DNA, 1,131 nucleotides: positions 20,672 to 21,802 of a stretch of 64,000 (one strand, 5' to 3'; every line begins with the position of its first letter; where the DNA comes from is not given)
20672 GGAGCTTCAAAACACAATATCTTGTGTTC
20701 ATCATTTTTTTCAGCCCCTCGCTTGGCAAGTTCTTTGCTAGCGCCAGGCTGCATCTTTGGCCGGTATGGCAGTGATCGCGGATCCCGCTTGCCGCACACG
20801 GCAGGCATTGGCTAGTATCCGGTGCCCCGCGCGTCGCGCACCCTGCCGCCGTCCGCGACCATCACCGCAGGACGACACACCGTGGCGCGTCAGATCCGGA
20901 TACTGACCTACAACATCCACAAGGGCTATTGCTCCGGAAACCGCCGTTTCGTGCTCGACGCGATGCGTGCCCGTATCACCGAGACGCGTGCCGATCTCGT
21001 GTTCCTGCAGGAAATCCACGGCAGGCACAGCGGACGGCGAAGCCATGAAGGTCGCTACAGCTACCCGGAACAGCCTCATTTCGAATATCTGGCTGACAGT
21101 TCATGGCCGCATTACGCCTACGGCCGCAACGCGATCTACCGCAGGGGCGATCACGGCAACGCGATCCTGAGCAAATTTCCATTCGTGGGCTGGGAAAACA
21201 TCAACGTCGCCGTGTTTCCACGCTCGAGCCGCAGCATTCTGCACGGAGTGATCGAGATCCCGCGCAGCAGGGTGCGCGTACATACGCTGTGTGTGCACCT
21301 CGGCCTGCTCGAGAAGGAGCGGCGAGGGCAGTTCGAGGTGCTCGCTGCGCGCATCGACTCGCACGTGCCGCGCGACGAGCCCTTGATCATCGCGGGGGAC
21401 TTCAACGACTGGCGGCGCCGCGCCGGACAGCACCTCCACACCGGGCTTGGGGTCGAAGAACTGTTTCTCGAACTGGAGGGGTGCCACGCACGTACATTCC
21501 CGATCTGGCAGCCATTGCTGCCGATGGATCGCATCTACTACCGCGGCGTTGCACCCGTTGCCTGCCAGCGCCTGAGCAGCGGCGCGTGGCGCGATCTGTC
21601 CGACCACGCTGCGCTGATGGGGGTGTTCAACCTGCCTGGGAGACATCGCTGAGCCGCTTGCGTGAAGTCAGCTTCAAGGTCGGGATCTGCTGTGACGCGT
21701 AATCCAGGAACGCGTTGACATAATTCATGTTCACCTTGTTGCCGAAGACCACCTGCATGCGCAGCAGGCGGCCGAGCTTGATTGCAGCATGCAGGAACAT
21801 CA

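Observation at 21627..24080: Orphan 817-aa multidomain protein (novel duplicated N-terminal module, possible NTase segment, APH-like kinase) downstream of SOS-controlled dnaE2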

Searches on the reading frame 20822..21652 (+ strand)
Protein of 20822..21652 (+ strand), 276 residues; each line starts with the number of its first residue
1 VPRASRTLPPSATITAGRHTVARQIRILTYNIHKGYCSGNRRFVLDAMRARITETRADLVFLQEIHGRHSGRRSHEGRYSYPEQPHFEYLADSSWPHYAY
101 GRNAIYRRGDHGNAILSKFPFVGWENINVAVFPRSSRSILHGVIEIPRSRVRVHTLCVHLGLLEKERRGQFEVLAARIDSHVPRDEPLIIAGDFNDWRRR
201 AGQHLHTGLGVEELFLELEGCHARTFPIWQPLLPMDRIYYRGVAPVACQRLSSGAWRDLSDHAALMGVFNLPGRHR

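Call 10: search_protein_families(library=pfam, proteins=[window:20822-21652:+], max_evalue=0.001)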
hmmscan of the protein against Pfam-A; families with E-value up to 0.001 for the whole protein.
window:20822-21652:+ (276 aa): 1 family
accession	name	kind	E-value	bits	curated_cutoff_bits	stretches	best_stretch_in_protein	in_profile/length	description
PF03372.29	Exo_endo_phos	-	4.5e-22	79.3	24.5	1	28-262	1-225/225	Endonuclease/Exonuclease/phosphatase family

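Call 76: search_protein_families(library=ncbifam, proteins=[window:20822-21652:+], max_evalue=0.00001)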
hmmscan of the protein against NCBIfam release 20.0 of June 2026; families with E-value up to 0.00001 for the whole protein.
window:20822-21652:+ (276 aa): 2 families
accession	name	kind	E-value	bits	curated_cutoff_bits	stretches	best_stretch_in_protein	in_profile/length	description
NF003842.0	PRK05421.1-4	equivalog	1.4e-11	44.3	144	1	146-269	138-255/259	endonuclease/exonuclease/phosphatase family protein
NF003840.0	PRK05421.1-2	equivalog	2.5e-07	30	163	0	164-270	182-279/282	endonuclease/exonuclease/phosphatase family protein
